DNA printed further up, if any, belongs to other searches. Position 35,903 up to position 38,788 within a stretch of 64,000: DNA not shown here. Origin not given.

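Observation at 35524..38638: Minimal archaeosortase-like gene overlapping the start of a processive GT2 synthase that carries its own PEP-CTERM-like sorting signal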

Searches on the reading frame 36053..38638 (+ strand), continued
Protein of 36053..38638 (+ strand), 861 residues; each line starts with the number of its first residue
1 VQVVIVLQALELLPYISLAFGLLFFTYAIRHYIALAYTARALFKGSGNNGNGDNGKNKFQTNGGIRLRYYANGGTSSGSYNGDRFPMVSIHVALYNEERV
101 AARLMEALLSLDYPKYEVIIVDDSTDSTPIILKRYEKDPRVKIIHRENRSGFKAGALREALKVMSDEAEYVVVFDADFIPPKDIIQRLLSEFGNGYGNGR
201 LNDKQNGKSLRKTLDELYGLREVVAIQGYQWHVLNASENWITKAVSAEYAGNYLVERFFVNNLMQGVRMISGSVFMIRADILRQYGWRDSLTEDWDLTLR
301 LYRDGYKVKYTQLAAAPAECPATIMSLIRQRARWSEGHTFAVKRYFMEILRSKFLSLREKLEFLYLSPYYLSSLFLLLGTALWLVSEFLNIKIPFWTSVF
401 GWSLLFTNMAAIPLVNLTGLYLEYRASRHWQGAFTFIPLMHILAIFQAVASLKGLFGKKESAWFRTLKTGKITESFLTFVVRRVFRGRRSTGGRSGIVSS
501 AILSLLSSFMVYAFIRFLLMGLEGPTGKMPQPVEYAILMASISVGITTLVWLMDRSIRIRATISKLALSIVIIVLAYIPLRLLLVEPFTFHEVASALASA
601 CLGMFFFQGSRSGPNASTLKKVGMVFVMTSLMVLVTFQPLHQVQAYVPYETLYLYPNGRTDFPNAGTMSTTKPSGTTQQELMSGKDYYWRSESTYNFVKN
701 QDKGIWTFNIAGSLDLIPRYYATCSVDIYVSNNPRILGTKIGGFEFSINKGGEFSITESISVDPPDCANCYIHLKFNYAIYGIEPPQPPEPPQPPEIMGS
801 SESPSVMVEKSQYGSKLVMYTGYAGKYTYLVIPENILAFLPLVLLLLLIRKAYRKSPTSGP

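Call 27: find_encoding_contigs(protein=P0095, flank=5000, max_places=3)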
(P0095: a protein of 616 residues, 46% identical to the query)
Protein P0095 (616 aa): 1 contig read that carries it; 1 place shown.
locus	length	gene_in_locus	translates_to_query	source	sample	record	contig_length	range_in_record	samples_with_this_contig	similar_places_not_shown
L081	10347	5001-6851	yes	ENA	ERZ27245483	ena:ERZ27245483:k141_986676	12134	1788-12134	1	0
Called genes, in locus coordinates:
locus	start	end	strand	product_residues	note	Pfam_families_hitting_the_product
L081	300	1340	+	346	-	-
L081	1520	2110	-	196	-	PF05175:MTS, PF06325:PrmA, PF12847:Methyltransf_18 (weak), PF13847:Methyltransf_31, PF08241:Methyltransf_11 (weak), PF13649:Methyltransf_25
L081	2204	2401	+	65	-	-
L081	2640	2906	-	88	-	-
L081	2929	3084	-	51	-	-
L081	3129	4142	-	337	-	PF01073:3Beta_HSD, PF01370:Epimerase, PF02719:Polysacc_synt_2 (faint), PF04321:RmlD_sub_bind (weak), PF16363:GDP_Man_Dehyd, PF07993:NAD_binding_4 (weak)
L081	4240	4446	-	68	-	-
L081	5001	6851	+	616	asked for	PF00535:Glycos_transf_2, PF13641:Glyco_tranf_2_3, PF13632:Glyco_trans_2_3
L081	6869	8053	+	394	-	-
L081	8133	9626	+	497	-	PF13231:PMT_2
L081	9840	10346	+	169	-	?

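Call 28: find_encoding_contigs(protein=P0127, flank=6000, max_places=2)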
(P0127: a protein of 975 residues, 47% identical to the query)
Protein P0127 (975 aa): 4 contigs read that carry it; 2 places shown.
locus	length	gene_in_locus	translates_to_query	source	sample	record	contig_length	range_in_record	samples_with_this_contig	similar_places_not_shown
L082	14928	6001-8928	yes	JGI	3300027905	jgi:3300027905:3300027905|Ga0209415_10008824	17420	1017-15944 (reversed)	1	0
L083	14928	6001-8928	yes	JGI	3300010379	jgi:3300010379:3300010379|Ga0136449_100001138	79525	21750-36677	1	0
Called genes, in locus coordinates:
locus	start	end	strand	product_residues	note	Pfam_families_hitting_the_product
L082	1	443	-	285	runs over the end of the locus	PF01040:UbiA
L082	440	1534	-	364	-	PF13404:HTH_AsnC-type (faint), PF13412:HTH_24 (faint)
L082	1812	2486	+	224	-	PF06745:ATPase, PF13481:AAA_25, PF23442:DUF7125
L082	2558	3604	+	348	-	-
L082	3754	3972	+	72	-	-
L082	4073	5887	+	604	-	PF02369:Big_1 (weak)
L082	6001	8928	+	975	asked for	PF13506:Glyco_transf_21 (faint), PF00535:Glycos_transf_2, PF13641:Glyco_tranf_2_3, PF13632:Glyco_trans_2_3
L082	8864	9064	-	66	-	-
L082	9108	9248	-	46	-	-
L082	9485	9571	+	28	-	-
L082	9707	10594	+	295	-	-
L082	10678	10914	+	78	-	-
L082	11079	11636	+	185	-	-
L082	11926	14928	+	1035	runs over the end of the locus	-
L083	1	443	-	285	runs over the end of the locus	PF01040:UbiA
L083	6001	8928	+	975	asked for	PF13506:Glyco_transf_21 (faint), PF00535:Glycos_transf_2, PF13641:Glyco_tranf_2_3, PF13632:Glyco_trans_2_3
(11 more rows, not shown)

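Call 44: find_encoding_contigs(protein=P0136, flank=5000, max_places=2)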
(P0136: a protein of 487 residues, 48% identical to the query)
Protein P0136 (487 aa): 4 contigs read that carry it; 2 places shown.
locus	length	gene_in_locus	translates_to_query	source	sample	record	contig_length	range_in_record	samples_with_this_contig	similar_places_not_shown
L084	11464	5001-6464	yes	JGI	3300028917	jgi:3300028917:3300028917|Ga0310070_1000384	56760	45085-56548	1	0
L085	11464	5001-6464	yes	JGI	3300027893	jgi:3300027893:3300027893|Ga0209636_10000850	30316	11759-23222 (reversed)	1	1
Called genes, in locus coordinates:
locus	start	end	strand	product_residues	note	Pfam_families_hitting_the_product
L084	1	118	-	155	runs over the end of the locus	PF01198:Ribosomal_L31e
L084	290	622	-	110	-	PF01984:dsDNA_bind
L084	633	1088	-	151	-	PF01090:Ribosomal_S19e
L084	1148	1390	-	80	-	PF01985:CRS1_YhbY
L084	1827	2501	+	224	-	PF03587:EMG1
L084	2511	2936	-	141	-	PF13686:DrsE_2, PF02635:DsrE, PF13686:DrsE_2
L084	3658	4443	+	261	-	PF01656:CbiA, PF07015:VirC1 (faint), PF09140:MipZ (faint), PF10609:ParA, PF13614:AAA_31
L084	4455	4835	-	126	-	PF02334:RTP (faint), PF03551:PadR, PF13601:HTH_34 (weak)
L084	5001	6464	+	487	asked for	PF13506:Glyco_transf_21 (faint), PF00535:Glycos_transf_2, PF13641:Glyco_tranf_2_3, PF13632:Glyco_trans_2_3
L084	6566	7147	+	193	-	-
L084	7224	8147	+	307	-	PF00389:2-Hacid_dh, PF02826:2-Hacid_dh_C, PF03446:NAD_binding_2 (weak)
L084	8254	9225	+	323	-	PF13091:PLDc_2 (weak)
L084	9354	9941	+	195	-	PF00827:Ribosomal_L15e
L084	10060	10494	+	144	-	PF01877:RNA_binding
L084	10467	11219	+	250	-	PF01876:RNase_P_p30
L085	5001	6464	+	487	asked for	PF13506:Glyco_transf_21 (faint), PF00535:Glycos_transf_2, PF13641:Glyco_tranf_2_3, PF13632:Glyco_trans_2_3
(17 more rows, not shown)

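Call 45: find_encoding_contigs(protein=P0132, flank=5000, max_places=2)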
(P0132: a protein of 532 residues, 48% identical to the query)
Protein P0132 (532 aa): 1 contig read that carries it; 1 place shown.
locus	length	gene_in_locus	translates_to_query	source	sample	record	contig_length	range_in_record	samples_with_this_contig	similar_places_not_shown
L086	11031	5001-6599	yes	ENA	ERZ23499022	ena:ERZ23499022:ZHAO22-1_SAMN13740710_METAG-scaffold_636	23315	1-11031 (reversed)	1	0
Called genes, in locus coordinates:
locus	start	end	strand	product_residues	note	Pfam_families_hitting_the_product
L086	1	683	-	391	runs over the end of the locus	PF06032:S-Me-THD_N, PF20906:S-Me-THD_C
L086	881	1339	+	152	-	PF00293:NUDIX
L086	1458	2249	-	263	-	PF03848:TehB (faint), PF13489:Methyltransf_23, PF09445:Methyltransf_15 (faint), PF13649:Methyltransf_25, PF13847:Methyltransf_31, PF08241:Methyltransf_11, PF08242:Methyltransf_12 (weak)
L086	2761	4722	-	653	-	PF26549:Tricorn_N, PF26549:Tricorn_N, PF07676:PD40, PF26550:Tricorn_2nd, PF26549:Tricorn_N, PF02129:Peptidase_S15, PF20434:BD-FAE, PF00326:Peptidase_S9, +6 more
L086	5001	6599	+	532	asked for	PF00535:Glycos_transf_2, PF13506:Glyco_transf_21 (faint), PF13641:Glyco_tranf_2_3, PF13632:Glyco_trans_2_3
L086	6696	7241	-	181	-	PF06966:DUF1295 (weak), PF04191:PEMT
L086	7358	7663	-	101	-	-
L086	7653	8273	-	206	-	-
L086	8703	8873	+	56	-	-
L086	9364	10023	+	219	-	PF01904:DUF72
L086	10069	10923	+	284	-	PF02633:Creatininase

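Call 52: search_protein_families(library=pfam, proteins=[window:36053-38638:+], max_evalue=0.01)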
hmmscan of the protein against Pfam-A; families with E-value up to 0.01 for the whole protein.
window:36053-38638:+ (861 aa): 4 families
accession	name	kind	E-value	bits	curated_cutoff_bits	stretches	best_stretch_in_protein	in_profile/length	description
PF00535.33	Glycos_transf_2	-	1.4e-22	80.8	23.3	1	89-196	1-108/168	Glycosyl transferase family 2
PF13641.12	Glyco_tranf_2_3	-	1.2e-19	71.7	27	1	86-337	1-230/230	Glycosyltransferase like family 2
PF13632.12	Glyco_trans_2_3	-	6.4e-14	52.7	27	1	209-384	15-195/198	Glycosyl transferase family group 2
PF13506.12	Glyco_transf_21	-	0.0012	18.8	21.7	0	253-335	85-173/174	Glycosyl transferase family 21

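Call 63: predict_structure(alignment_id=A4)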
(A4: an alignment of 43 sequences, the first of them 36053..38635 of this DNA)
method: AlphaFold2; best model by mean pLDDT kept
length: 861 residues; sequences in the alignment: 43
mean_pLDDT: 71.0   pTM: 0.55
mean pLDDT of the five models: 71.0, 70.9, 70.1, 69.4, 66.8
residues with pLDDT >= 90: 196; 70-90: 306; 50-70: 158; < 50: 201
segments of 3 or more residues with pLDDT < 50: 47-83, 194-220, 463-496, 554-566, 579-582, 584-597, 605-617, 629-648, 785-787, 798-812, 836-839, 855-861
pLDDT, mean of each block of 10 residues (from residue 1): 84 81 79 79 56 35 35 34 77 86 91 95 86 93 89 88 95 86 88 49 40 41 78 79 82 68 61 79 90 86 86 73 85 87 91 86 78 81 81 72 69 74 65 79 86 85 43 41 44 46 58 62 56 61 59 47 48 52 43 49 48 46 52 41 42 95 93 88 95 88 88 84 95 95 93 93 92 96 59 52 42 75 90 59 59 46 37
secondary structure, 60 per line:
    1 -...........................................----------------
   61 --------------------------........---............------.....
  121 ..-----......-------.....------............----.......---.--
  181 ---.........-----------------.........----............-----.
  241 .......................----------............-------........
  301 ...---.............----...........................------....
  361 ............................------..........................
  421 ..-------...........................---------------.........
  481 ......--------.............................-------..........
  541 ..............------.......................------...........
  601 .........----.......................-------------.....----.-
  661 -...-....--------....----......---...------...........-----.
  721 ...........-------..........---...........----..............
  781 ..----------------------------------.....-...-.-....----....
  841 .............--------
elements in order (helices of 4 or more, strands of 3 or more residues): H2-44 E87-94 H98-109 E116-122 H128-133 E141-145 H152-163 E168-174 H184-192 H210-218 E223-234 H240-263 E274-278 H279-285 H293-303 E307-319 H324-350 H357-388 H395-422 H430-456 H472-486 H495-523 H531-554 H561-583 H590-609 H614-636 E650-654 E666-669 E678-681 E686-691 E695-697 E704-714 E720-731 E739-748 E752-762 E767-782 E817-821 E829-832 H837-853

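Call 67: fold_search(model_id=the predicted structure, library=pdb)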
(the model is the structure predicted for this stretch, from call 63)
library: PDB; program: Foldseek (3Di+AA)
matches with E <= 10: 1438; with E <= 0.001: 198
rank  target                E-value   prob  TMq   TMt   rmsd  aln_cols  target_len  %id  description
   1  9b8v_E                4.9e-16  1.00  0.36  0.37  10.2       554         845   18  AlphaFold2 informed cryo-EM model of the E. coli cellulose synthase BcsAG3B6 complex (released 2025-02-19)
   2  9fnn_A                2.0e-15  1.00  0.30  0.32  13.5       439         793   20  Cryo-EM structure of the c-di-GMP-saturated 'crown'less Bcs macrocomplex for cellulose secretion in E. coli (released 2024-10-16)
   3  9fmz_A                1.6e-14  1.00  0.31  0.33  11.2       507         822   18  Cryo-EM structure of the c-di-GMP-bound synthase:pEtN transferase complex (BcsA-Bct-G3) from the E. coli cellulose sec (released 2024-10-16)
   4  7sp7_A                6.9e-14  1.00  0.33  0.53  13.0       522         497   16  Chlorella virus hyaluronan synthase inhibited by UDP (released 2022-04-06)
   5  9fmv_A                1.5e-13  1.00  0.29  0.31  13.9       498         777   19  Cryo-EM structure of the c-di-GMP-free synthase:pEtN transferase complex (BcsA-Bct-G3) from the E. coli cellulose secr (released 2024-10-16)
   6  6yv7_B                2.0e-13  1.00  0.29  0.67   9.1       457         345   17  Mannosyltransferase PcManGT from Pyrobaculum calidifontis (released 2020-07-22)
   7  7sp8_A                2.1e-13  1.00  0.35  0.56   8.8       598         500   14  Chlorella virus Hyaluronan Synthase bound to UDP-GlcNAc (released 2022-04-06)
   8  9yq4_A                2.1e-13  1.00  0.32  0.52  13.0       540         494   15  Chlorella virus hyaluronan synthase bound to a proofreading UDP-GlcA (released 2025-12-10)
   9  9fp0_A                2.3e-13  1.00  0.31  0.34  10.0       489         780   18  Cryo-EM structure of the 'crown'less Bcs macrocomplex for E. coli cellulose secretion in non-saturating c-di-GMP (loca (released 2024-10-16)
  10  8sne_A                3.1e-13  1.00  0.27  0.46  17.3       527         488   13  Chlorella virus Hyaluronan Synthase bound to GlcA extended GlcNAc primer and UDP (released 2024-05-01)
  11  8smm_A                4.0e-13  1.00  0.32  0.51  15.3       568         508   14  Xenopus laevis hyaluronan synthase 1 (released 2024-05-01)
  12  6yv7_A                4.2e-13  1.00  0.30  0.67   8.6       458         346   19  Mannosyltransferase PcManGT from Pyrobaculum calidifontis (released 2020-07-22)
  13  9yq2_A                4.2e-13  1.00  0.29  0.48  15.9       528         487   15  Chlorella virus hyaluronan synthase bound to DDM (released 2025-12-10)
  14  8smp_A                5.9e-13  1.00  0.29  0.46  16.5       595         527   14  Xenopus laevis hyaluronan synthase 1, UDP-bound, gating loop inserted state (released 2024-05-01)
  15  8snc_A                7.6e-13  1.00  0.29  0.47  17.7       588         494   14  Chlorella virus Hyaluronan Synthase bound to GlcA extended GlcNAc primer (released 2024-05-01)
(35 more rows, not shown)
